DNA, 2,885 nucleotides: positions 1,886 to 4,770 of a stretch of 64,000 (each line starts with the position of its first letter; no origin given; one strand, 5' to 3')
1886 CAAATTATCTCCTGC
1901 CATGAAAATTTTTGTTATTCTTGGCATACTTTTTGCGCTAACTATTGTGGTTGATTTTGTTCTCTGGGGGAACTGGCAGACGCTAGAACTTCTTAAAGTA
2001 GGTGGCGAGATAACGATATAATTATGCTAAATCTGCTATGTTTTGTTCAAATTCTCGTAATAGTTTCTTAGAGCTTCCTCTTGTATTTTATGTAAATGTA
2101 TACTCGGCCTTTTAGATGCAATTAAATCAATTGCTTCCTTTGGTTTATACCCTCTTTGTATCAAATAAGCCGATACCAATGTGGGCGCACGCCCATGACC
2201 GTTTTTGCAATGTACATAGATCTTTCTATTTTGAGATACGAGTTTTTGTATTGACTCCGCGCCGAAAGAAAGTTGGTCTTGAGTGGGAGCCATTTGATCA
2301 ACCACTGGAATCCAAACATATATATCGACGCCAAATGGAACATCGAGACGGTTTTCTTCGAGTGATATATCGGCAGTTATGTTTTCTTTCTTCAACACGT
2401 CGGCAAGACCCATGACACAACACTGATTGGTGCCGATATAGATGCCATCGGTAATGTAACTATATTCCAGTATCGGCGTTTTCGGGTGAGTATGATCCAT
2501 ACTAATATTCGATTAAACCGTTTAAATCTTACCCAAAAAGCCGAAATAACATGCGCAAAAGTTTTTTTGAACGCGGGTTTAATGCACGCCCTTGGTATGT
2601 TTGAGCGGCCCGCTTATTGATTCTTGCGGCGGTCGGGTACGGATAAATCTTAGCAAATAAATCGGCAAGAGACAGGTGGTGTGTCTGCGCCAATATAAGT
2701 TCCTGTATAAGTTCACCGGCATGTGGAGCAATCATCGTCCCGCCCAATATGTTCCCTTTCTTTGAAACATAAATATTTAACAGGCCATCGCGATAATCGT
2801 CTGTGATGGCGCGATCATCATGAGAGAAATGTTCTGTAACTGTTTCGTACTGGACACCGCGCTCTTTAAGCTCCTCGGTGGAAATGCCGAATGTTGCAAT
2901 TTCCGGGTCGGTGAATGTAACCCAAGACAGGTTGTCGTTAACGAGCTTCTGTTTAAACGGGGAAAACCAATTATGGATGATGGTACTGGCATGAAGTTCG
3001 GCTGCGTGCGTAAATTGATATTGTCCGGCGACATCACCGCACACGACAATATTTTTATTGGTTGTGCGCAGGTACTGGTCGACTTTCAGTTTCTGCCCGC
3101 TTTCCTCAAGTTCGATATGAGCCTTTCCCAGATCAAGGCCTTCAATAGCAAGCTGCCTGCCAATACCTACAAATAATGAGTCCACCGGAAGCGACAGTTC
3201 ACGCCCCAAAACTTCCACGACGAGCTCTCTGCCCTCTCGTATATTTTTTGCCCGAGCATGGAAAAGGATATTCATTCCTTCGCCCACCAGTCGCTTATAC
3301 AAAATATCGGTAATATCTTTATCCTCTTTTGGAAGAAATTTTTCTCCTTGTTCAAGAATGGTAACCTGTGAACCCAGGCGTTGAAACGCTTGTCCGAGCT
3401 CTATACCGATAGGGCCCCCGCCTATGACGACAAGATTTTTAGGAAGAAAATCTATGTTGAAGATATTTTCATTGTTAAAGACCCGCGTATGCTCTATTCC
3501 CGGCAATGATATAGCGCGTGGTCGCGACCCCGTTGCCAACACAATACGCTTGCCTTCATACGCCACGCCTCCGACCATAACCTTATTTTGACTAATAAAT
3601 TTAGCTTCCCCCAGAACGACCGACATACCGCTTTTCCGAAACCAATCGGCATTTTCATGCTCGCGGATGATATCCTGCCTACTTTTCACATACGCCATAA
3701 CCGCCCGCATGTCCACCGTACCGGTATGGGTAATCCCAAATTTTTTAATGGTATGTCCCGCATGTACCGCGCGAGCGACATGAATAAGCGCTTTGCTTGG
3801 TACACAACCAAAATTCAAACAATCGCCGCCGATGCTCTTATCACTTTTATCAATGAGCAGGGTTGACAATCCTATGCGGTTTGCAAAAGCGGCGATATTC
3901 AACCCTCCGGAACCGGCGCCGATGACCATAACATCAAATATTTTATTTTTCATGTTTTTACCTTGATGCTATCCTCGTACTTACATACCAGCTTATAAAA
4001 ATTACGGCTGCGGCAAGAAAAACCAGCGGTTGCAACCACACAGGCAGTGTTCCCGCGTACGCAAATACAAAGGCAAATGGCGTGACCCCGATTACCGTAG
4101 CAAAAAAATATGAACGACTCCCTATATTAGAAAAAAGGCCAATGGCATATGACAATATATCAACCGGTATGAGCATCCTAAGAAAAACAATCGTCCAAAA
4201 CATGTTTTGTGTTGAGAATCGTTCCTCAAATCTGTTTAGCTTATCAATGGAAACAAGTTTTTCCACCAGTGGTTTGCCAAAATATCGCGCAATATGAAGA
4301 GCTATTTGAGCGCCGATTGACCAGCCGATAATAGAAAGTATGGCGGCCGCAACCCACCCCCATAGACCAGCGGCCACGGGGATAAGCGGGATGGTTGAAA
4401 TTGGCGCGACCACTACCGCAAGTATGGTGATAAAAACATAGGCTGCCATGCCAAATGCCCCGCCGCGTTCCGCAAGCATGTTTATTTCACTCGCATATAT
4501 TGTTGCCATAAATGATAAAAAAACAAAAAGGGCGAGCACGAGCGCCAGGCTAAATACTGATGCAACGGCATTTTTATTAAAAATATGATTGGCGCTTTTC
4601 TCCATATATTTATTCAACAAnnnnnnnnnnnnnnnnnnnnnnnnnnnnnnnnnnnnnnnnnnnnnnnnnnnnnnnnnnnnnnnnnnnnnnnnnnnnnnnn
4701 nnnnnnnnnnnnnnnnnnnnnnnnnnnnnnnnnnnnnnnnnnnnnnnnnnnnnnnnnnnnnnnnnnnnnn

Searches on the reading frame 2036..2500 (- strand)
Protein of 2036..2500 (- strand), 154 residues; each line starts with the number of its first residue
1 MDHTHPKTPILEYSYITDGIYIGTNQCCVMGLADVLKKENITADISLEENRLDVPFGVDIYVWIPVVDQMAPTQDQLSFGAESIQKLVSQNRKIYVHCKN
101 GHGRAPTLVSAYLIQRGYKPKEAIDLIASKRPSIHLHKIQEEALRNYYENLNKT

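Call 42: search_protein_families(library=pfam, proteins=[window:2036-2500:-], max_evalue=0.001)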
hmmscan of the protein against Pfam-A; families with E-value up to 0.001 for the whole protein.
window:2036-2500:- (154 aa): 4 families
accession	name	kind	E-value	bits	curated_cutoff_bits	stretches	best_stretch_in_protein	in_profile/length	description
PF00782.25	DSPc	-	1.8e-15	57.4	33.5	1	20-148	1-131/133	Dual specificity phosphatase, catalytic domain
PF22785.1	Tc-R-P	-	9.4e-14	52.3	27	1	35-117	18-105/106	Polymorphic toxin system, DSP-PTPase phosphatase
PF22784.1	PTP-SAK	-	4.4e-13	50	27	1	62-125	58-121/153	Swiss Army Knife protein, DSP-PTPase phosphatase domain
PF22741.1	PTP-NADK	-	9.5e-10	38.6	27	1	62-127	80-145/163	DSP-PTPase phosphatase fused to NAD+ Kinase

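Call 77: search_protein_families(library=ncbifam, proteins=[window:2036-2500:-], max_evalue=0.00001)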
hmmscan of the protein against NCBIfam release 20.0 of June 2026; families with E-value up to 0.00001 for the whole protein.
window:2036-2500:- (154 aa): 1 family
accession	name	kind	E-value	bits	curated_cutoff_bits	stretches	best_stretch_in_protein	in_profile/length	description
NF009025.0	PRK12361.1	equivalog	1.3e-14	53.4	505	1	34-150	113-235/546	hypothetical protein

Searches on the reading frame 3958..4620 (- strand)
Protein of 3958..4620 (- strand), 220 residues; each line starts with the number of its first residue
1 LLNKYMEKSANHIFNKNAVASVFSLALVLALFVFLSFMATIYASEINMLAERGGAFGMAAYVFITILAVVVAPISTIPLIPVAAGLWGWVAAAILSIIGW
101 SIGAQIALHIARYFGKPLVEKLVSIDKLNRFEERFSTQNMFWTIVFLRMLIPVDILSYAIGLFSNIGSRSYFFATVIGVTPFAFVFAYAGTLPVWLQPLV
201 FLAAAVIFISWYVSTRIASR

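Call 3: search_protein_families(library=pfam, proteins=[window:3958-4620:-], max_evalue=0.01)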
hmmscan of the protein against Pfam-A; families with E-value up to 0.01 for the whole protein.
window:3958-4620:- (220 aa): 1 family
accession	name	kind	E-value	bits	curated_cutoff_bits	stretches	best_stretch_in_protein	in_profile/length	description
PF09335.16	VTT_dom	-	2.6e-15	57.4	33.9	1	82-191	9-122/123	VTT domain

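Call 77: search_protein_families(library=ncbifam, proteins=[window:3958-4620:-], max_evalue=0.00001)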
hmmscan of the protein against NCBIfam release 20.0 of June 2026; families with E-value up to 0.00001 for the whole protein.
window:3958-4620:- (220 aa): 0 families
